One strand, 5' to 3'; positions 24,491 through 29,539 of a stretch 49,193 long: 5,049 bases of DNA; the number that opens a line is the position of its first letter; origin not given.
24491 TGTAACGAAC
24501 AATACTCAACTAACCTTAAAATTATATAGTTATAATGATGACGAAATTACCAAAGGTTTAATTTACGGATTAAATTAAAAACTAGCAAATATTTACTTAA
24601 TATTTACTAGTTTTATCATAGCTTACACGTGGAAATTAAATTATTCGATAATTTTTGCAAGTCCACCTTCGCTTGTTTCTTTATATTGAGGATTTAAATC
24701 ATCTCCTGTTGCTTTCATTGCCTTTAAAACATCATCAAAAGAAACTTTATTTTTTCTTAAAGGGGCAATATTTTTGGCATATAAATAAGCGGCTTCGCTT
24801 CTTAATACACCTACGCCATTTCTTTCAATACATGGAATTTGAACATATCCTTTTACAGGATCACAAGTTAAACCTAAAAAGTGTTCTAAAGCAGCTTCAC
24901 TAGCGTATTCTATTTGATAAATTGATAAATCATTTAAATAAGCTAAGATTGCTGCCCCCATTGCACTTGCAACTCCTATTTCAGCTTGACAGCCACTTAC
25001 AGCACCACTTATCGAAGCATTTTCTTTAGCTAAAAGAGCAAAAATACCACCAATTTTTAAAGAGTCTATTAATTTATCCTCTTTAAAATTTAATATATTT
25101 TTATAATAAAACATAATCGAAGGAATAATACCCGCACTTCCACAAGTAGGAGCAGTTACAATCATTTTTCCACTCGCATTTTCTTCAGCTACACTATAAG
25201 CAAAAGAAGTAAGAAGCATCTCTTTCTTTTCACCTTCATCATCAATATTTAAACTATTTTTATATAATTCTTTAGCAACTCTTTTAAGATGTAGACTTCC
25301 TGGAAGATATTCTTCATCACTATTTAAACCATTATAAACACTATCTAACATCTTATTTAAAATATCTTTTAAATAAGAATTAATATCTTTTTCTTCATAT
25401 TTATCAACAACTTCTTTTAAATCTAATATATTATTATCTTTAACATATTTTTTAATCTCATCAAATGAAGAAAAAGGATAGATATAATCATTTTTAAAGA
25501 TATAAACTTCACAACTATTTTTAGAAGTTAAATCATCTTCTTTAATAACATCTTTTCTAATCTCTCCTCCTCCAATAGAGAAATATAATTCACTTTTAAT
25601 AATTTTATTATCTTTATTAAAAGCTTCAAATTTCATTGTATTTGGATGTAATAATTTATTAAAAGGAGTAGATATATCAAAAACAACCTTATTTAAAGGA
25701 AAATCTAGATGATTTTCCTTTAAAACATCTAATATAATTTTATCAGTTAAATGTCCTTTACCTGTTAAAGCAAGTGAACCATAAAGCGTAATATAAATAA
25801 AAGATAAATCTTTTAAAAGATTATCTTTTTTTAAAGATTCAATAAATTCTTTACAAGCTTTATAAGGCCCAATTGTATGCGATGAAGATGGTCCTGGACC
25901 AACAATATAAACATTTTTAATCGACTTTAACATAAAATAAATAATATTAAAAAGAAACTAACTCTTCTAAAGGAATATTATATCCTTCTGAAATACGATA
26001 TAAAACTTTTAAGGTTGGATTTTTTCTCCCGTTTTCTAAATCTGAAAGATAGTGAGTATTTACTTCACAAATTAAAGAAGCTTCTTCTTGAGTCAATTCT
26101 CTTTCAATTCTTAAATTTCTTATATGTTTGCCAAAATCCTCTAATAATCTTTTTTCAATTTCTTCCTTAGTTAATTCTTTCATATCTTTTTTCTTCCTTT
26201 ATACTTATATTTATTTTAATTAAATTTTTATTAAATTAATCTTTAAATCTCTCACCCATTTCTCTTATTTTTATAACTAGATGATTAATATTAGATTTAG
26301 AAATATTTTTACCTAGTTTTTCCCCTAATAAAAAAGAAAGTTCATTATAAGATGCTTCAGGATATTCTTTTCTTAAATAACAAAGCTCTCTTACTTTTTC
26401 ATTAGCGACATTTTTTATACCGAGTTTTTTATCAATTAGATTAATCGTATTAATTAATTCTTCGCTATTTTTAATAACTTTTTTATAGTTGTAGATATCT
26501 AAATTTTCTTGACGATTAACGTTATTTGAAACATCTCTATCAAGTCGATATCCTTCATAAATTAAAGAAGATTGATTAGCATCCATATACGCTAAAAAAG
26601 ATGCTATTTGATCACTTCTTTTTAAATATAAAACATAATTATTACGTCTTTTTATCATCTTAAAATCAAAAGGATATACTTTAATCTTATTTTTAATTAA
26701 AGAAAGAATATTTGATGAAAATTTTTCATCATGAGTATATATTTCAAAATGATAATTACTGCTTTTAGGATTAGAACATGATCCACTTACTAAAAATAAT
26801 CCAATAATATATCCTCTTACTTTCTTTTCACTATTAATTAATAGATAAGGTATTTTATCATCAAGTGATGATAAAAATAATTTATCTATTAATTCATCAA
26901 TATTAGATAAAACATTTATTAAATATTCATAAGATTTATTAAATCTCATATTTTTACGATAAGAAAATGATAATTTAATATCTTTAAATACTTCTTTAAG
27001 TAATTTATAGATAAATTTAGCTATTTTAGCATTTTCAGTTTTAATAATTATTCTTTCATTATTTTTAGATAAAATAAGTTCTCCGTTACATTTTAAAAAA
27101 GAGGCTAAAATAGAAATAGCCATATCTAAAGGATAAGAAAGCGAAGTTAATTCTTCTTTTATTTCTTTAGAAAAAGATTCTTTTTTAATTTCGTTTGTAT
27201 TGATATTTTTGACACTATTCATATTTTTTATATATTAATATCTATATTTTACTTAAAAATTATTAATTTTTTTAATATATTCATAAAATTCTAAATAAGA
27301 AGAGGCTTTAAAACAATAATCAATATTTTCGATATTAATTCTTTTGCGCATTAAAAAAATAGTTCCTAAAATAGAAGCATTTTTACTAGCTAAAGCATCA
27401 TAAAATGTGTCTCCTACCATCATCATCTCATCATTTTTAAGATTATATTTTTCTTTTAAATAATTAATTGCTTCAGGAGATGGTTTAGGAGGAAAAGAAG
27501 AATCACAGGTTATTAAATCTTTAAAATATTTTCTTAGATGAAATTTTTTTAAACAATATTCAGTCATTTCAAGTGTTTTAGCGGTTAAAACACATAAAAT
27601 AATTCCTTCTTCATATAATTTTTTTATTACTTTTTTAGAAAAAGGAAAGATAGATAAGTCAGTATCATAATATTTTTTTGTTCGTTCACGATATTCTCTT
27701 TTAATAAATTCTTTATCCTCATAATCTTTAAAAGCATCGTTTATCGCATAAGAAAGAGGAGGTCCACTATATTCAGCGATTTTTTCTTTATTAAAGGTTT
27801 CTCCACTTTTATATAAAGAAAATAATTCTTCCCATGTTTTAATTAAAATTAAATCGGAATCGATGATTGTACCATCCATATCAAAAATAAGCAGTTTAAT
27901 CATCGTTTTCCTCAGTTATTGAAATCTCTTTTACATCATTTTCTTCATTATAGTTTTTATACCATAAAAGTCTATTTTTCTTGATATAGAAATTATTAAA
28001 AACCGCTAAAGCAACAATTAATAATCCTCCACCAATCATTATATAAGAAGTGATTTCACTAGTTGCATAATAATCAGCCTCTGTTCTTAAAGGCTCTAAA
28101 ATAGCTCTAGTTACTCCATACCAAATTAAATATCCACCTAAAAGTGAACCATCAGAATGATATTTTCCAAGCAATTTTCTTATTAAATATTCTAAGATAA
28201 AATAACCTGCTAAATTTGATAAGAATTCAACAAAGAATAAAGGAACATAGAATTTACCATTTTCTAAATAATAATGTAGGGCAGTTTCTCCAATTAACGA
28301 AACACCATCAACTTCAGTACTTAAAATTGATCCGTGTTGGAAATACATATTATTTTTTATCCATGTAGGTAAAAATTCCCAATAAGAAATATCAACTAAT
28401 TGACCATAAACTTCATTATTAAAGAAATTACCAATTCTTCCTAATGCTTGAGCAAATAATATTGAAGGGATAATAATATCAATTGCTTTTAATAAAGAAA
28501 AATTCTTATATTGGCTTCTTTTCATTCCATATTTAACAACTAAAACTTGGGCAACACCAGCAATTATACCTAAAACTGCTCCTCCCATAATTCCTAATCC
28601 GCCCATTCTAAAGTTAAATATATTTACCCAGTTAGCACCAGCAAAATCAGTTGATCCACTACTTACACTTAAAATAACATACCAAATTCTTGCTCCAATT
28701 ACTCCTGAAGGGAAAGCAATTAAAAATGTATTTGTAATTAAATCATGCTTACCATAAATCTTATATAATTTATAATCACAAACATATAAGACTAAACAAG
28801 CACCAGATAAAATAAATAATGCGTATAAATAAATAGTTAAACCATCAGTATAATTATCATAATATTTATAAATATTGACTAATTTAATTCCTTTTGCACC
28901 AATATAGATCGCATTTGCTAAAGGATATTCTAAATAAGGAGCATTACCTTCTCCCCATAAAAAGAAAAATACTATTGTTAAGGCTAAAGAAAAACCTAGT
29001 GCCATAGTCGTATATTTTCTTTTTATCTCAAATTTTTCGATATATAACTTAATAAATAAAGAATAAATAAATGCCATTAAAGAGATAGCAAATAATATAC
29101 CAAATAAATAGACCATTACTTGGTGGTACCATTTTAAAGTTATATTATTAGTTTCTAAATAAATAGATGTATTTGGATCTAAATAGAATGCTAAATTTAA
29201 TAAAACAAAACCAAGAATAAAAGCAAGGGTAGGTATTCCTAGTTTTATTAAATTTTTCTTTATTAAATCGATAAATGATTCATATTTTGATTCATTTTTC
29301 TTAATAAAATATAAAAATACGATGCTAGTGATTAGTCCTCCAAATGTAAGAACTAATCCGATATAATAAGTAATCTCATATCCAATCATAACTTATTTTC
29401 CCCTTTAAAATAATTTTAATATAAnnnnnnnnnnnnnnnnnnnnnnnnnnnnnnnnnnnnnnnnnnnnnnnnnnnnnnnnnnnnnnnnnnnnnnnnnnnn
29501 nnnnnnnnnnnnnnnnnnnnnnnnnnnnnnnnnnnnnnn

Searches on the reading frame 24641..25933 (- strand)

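Call 9: search_protein_families(library=pfam, proteins=[window:24641-25933:-], max_evalue=0.001)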
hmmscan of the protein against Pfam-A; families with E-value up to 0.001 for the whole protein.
window:24641-25933:- (430 aa): 2 families
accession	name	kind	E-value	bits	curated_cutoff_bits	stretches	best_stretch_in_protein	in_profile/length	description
PF03313.21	SDH_alpha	-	9.5e-66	222.6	26.4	1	159-426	22-260/260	Serine dehydratase alpha chain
PF03315.21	SDH_beta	-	1.8e-31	110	26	2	4-71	1-68/155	Serine dehydratase beta chain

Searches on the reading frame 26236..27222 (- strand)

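Call 9: search_protein_families(library=pfam, proteins=[window:26236-27222:-], max_evalue=0.001)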
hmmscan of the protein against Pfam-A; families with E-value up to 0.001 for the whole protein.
window:26236-27222:- (328 aa): 3 families
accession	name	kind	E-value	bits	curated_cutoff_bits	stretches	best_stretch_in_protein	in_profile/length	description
PF14527.11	LAGLIDADG_WhiA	-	2.8e-22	79.1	23.2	1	136-231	2-92/93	WhiA LAGLIDADG-like domain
PF02650.20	HTH_WhiA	-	5.6e-19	68.8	27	1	235-322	1-83/84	WhiA C-terminal HTH domain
PF10298.14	WhiA_N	-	6.1e-15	55.5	23.4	1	37-116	6-84/86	WhiA N-terminal LAGLIDADG-like domain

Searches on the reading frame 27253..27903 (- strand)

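Call 9: search_protein_families(library=pfam, proteins=[window:27253-27903:-], max_evalue=0.001)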
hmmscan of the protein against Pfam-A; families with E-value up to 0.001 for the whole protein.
window:27253-27903:- (216 aa): 5 families
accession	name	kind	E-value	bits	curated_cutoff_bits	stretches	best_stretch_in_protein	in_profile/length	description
PF13419.12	HAD_2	-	2.9e-36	125.7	23.8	1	5-178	1-173/178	Haloacid dehalogenase-like hydrolase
PF00702.32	Hydrolase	-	7.9e-23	82.3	26.4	1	2-176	1-190/191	haloacid dehalogenase-like hydrolase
PF12710.13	HAD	-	0.0001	23.2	27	1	6-126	2-138/189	haloacid dehalogenase-like hydrolase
PF08282.18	Hydrolase_3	-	0.00025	21.3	20.9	0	84-126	15-57/255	haloacid dehalogenase-like hydrolase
PF13242.12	Hydrolase_like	-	0.00085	19.6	22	0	140-176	4-41/75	HAD-hyrolase-like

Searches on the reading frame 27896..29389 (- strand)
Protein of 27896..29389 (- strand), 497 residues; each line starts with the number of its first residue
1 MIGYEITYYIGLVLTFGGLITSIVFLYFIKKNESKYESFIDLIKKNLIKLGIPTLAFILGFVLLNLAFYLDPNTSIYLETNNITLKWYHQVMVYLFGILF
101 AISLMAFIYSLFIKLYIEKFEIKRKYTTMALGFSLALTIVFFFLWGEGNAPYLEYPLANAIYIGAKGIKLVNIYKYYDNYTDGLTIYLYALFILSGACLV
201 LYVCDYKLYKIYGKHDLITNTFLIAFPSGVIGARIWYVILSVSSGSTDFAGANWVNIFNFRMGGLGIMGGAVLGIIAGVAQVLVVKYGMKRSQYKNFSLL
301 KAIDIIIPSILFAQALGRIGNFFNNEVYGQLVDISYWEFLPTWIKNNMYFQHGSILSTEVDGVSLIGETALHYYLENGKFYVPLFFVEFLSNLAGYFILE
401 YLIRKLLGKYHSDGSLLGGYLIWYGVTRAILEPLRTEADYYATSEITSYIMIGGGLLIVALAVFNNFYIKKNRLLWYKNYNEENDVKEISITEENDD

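Call 9: search_protein_families(library=pfam, proteins=[window:27896-29389:-], max_evalue=0.001)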
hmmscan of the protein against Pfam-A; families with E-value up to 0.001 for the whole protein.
window:27896-29389:- (497 aa): 1 family
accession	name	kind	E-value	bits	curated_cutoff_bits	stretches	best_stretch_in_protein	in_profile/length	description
PF01790.23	LGT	-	2.2e-38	132.4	24.9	1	184-459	9-238/240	Prolipoprotein diacylglyceryl transferase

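Call 63: search_protein_families(library=ncbifam, proteins=[window:27896-29389:-], max_evalue=0.00001)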
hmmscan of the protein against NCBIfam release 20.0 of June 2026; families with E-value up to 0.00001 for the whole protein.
window:27896-29389:- (497 aa): 5 families
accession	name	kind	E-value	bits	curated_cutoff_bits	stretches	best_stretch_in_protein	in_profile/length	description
TIGR00544.1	lgt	equivalog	7.3e-35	120.7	118.9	1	184-463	20-261/280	prolipoprotein diacylglyceryl transferase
NF000780.0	PRK00052.4-1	equivalog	1.8e-23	83.3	547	1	187-473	31-283/327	prolipoprotein diacylglyceryl transferase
NF009611.0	PRK13108.1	equivalog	2.5e-14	53.1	636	1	184-446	21-256/476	prolipoprotein diacylglyceryl transferase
NF000778.0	PRK00052.3-4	equivalog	1.8e-11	44.2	334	1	183-467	10-244/252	prolipoprotein diacylglyceryl transferase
NF000784.0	PRK00052.4-5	subfamily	1.8e-09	37.1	409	1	183-432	10-238/298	prolipoprotein diacylglyceryl transferase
